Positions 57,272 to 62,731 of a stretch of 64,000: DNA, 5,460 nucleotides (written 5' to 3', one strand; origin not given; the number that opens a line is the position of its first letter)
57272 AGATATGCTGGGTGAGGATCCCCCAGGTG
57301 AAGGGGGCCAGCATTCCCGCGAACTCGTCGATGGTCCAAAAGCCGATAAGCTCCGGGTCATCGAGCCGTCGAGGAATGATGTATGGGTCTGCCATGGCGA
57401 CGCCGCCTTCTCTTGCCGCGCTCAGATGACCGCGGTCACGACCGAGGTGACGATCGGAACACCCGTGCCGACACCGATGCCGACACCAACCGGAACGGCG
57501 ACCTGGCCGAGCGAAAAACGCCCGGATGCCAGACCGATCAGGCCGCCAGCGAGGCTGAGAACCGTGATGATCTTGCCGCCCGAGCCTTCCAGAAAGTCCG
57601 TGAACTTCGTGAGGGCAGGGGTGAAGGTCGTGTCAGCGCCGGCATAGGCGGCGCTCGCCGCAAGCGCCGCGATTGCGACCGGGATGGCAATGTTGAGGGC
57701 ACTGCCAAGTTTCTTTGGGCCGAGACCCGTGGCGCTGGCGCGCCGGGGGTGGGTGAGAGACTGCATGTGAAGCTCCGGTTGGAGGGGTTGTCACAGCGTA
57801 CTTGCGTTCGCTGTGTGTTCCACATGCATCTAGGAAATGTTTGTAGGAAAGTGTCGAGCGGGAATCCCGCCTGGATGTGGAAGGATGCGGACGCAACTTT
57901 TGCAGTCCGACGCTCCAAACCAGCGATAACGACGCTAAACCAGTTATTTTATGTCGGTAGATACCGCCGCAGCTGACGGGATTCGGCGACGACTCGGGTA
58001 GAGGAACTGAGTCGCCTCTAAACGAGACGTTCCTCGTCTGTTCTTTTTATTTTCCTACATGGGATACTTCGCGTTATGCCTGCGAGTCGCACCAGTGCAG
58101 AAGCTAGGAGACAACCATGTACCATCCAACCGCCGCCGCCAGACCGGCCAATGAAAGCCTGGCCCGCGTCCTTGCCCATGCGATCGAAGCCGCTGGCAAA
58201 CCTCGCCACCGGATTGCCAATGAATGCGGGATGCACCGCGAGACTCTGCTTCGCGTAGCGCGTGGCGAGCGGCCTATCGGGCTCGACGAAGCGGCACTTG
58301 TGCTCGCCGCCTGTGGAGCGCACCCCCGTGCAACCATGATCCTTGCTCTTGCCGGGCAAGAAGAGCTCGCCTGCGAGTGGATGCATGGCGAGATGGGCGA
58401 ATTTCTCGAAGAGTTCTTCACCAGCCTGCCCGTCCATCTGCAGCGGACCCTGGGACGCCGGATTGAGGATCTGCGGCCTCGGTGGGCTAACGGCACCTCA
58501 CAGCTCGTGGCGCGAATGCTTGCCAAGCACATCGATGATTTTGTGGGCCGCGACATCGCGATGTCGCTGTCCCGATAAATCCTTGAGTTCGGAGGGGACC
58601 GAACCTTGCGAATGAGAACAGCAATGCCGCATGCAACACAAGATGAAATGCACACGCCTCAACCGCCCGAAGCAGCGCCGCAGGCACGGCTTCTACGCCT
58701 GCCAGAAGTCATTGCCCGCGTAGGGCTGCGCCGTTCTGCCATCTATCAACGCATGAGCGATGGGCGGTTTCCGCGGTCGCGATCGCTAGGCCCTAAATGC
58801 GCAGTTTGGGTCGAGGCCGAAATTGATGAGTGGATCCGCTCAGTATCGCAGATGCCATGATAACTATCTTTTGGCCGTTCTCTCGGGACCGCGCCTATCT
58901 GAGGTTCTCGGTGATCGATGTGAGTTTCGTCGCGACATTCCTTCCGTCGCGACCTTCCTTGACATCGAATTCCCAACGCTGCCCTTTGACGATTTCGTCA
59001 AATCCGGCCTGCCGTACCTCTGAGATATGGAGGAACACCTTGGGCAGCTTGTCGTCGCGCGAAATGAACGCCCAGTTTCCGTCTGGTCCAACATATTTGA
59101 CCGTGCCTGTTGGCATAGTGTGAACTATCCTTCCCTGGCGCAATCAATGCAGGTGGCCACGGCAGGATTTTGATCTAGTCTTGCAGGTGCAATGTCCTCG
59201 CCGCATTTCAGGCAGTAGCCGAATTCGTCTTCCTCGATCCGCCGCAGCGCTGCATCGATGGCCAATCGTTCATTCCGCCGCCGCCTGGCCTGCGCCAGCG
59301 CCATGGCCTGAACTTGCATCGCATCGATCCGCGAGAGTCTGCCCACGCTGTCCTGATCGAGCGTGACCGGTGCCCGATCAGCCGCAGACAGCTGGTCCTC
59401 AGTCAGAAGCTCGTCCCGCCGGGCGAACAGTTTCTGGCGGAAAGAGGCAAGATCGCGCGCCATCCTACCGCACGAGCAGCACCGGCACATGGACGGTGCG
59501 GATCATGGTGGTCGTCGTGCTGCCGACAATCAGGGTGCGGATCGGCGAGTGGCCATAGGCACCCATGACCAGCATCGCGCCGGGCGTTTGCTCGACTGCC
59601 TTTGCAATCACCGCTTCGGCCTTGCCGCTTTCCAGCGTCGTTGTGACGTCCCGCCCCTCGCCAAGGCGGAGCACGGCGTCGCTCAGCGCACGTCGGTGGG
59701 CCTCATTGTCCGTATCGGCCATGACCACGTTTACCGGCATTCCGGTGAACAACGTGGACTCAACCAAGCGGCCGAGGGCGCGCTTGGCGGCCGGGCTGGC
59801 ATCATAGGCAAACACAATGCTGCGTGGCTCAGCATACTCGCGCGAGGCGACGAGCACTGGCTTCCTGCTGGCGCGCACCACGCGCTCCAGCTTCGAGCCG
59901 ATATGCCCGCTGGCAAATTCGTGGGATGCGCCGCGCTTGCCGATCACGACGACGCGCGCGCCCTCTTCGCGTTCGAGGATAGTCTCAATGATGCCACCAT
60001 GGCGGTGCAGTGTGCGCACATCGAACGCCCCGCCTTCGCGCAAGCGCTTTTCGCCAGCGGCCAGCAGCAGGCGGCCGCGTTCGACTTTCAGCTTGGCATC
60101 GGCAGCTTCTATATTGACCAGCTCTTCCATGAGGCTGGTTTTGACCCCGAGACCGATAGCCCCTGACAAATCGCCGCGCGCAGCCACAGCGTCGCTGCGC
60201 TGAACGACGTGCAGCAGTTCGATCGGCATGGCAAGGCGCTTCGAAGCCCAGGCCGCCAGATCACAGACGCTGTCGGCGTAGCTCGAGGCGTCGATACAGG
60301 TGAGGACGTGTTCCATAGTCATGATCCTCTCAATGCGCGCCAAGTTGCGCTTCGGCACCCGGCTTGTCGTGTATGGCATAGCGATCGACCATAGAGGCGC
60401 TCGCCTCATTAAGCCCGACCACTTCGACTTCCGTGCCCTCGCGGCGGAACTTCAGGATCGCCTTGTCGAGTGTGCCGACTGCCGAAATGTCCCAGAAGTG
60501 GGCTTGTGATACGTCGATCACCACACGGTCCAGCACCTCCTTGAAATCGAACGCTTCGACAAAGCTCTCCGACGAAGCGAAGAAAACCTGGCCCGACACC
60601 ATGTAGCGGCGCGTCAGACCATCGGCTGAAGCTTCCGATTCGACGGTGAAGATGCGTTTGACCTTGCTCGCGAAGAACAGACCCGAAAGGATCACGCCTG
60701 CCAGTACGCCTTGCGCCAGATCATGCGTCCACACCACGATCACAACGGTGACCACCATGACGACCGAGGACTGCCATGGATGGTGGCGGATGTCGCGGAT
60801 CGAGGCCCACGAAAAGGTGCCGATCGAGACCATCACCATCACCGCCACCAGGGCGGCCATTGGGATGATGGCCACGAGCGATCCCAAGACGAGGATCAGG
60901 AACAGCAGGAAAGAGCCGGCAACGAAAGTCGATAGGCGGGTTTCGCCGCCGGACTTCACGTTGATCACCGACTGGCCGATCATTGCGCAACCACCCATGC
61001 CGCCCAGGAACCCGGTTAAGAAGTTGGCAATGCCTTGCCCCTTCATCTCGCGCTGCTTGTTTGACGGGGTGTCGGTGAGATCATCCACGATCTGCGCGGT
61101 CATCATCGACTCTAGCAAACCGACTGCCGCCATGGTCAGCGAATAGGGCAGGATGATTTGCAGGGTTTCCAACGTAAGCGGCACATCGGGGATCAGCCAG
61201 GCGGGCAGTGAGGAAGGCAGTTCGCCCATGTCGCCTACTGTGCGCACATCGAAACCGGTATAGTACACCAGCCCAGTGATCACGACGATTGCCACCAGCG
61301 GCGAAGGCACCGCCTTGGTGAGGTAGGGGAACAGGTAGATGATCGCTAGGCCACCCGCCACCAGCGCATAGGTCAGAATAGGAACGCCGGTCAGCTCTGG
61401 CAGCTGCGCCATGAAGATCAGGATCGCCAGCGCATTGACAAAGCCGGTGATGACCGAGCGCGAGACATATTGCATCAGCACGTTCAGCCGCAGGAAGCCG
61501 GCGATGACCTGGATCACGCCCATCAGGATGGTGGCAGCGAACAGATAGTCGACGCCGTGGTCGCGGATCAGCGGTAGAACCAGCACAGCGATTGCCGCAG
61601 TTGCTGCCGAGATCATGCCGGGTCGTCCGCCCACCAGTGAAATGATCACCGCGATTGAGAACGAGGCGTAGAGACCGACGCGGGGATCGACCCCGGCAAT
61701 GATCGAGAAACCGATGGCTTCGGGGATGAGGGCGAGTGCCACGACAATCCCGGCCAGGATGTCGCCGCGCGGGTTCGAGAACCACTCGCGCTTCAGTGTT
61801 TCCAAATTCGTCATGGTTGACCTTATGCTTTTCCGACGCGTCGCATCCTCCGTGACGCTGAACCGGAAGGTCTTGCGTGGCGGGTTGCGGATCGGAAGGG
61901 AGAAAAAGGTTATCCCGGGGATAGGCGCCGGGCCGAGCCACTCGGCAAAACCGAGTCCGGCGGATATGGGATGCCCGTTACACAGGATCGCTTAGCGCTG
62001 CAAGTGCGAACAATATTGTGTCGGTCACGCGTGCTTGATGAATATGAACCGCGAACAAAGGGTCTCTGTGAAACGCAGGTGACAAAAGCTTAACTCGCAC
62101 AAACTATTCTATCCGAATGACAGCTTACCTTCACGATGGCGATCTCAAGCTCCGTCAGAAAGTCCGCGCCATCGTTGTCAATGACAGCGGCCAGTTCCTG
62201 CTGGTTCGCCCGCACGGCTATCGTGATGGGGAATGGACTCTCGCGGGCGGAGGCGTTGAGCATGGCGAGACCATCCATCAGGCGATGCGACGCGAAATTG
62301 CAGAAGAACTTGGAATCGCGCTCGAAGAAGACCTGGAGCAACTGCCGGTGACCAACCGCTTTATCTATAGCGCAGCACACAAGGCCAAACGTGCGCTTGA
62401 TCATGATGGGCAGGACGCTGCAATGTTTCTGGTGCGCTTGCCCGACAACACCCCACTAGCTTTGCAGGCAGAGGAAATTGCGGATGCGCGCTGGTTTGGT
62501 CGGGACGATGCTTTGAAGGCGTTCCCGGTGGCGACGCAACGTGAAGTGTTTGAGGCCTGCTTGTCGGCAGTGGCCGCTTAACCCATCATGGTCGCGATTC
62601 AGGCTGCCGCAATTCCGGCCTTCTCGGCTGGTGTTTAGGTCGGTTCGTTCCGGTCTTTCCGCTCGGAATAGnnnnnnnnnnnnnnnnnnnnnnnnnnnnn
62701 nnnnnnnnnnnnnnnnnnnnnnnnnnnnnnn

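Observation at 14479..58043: Element-wide host-LexA (SOS) regulon wired onto conjugation, its regulators and a defence system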

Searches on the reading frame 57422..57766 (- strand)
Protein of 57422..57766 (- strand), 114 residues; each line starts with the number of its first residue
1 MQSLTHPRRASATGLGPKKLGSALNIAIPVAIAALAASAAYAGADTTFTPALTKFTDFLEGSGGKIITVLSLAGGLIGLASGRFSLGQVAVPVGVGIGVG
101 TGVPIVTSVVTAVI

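Call 14: search_protein_families(library=pfam, proteins=[window:57422-57766:-], max_evalue=0.01)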
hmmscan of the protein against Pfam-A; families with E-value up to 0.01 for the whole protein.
window:57422-57766:- (114 aa): 1 family
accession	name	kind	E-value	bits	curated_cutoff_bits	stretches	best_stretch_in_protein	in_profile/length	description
PF04956.18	TrbC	-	4.3e-06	27.3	27.9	1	24-106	12-95/98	TrbC/VIRB2 pilin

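Call 52: search_protein_families(library=ncbifam, proteins=[window:57422-57766:-], max_evalue=0.01)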
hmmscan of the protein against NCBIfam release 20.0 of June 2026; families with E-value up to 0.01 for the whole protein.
window:57422-57766:- (114 aa): 1 family
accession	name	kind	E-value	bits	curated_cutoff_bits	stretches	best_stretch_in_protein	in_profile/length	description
NF041281.1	TraA_gammapb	subfamily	7.1e-07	29.2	50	1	40-113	1-74/75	TraA family conjugative transfer protein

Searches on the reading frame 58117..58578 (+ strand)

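Call 14: search_protein_families(library=pfam, proteins=[window:58117-58578:+], max_evalue=0.01)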
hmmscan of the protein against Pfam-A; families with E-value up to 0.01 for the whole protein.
window:58117-58578:+ (153 aa): 2 families
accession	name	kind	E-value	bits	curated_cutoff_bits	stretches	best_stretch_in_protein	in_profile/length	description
PF13560.12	HTH_31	-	0.00018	22.1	27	1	15-70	2-58/64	Helix-turn-helix domain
PF19104.5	DUF5791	-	0.0096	16.5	27.4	0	16-78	6-67/124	Family of unknown function (DUF5791)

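Call 36: search_protein_families(library=pfam, proteins=[window:58117-58578:+], max_evalue=5)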
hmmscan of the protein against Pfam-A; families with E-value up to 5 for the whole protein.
window:58117-58578:+ (153 aa): 3 families
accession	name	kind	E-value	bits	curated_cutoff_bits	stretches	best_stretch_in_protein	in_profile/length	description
PF13560.12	HTH_31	-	0.00018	22.1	27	1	15-70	2-58/64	Helix-turn-helix domain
PF19104.5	DUF5791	-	0.0096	16.5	27.4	1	16-78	6-67/124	Family of unknown function (DUF5791)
PF01381.28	HTH_3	-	0.018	15.5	23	1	23-69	5-51/55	Helix-turn-helix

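Call 52: search_protein_families(library=ncbifam, proteins=[window:58117-58578:+], max_evalue=0.01)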
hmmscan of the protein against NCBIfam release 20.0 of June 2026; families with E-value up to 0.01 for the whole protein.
window:58117-58578:+ (153 aa): 0 families

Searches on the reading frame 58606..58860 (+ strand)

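Call 86: search_protein_families(library=pfam, proteins=[window:58606-58860:+], max_evalue=0.1)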
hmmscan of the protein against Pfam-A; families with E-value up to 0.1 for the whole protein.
window:58606-58860:+ (84 aa): 2 families
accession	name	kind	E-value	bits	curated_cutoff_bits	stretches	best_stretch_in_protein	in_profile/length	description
PF05930.18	Phage_AlpA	-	7.3e-20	71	21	1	28-77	2-51/51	Prophage CP4-57 regulatory protein (AlpA)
PF12728.13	HTH_17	-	0.049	14.3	27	1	29-79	1-49/51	Helix-turn-helix domain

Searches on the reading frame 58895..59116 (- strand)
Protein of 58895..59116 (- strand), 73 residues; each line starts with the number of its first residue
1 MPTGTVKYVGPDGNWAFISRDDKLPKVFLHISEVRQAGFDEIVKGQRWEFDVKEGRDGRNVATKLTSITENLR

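Call 43: search_protein_families(library=pfam, proteins=[window:58895-59116:-], max_evalue=0.001)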
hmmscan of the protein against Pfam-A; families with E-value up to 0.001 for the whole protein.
window:58895-59116:- (73 aa): 1 family
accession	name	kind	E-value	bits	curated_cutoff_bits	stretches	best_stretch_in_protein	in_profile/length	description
PF00313.28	CSD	-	5.6e-12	45.8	27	1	3-66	2-64/66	'Cold-shock' DNA-binding domain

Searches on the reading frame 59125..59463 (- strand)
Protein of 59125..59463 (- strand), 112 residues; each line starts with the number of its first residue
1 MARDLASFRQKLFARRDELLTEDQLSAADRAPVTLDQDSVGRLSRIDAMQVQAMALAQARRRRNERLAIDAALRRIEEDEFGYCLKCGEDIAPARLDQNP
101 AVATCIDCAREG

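Call 43: search_protein_families(library=pfam, proteins=[window:59125-59463:-], max_evalue=0.001)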
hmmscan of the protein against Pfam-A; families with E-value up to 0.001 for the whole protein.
window:59125-59463:- (112 aa): 1 family
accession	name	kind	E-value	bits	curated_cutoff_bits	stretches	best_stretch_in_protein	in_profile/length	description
PF01258.23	zf-dskA_traR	-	4.3e-09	36.7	24.9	1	81-110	3-32/36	Prokaryotic dksA/traR C4-type zinc finger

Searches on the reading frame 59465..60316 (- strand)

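Call 43: search_protein_families(library=pfam, proteins=[window:59465-60316:-], max_evalue=0.001)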
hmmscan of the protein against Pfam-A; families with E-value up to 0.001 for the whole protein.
window:59465-60316:- (283 aa): 1 family
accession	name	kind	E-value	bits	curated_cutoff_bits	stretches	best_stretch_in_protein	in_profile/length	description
PF00582.32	Usp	-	8.3e-27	94.9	24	2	165-283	3-141/141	Universal stress protein family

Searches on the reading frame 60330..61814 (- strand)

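Call 43: search_protein_families(library=pfam, proteins=[window:60330-61814:-], max_evalue=0.001)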
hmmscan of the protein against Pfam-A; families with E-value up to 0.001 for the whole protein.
window:60330-61814:- (494 aa): 3 families
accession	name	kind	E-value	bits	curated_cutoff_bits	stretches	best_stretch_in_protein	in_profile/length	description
PF00916.26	Sulfate_transp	-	1.2e-55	189.3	23.2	2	164-344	188-368/380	Sulfate permease family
PF01740.26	STAS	-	1.5e-12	47.7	22.6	1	404-484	13-96/106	STAS domain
PF16983.11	MFS_MOT1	-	0.00045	21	30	0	232-330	25-108/111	Molybdate transporter of MFS superfamily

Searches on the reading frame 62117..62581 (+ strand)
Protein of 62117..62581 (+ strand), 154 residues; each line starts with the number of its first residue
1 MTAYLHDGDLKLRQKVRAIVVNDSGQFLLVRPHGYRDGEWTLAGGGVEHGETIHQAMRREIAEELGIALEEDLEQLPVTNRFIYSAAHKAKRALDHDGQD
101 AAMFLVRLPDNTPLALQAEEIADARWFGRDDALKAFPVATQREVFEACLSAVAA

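Call 69: search_protein_families(library=pfam, proteins=[window:62117-62581:+], max_evalue=0.001)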
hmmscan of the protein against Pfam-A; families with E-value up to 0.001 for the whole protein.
window:62117-62581:+ (154 aa): 1 family
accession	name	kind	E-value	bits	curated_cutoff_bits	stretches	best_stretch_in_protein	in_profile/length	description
PF00293.34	NUDIX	-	2.4e-20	73.3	21.1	1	12-145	2-131/134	NUDIX domain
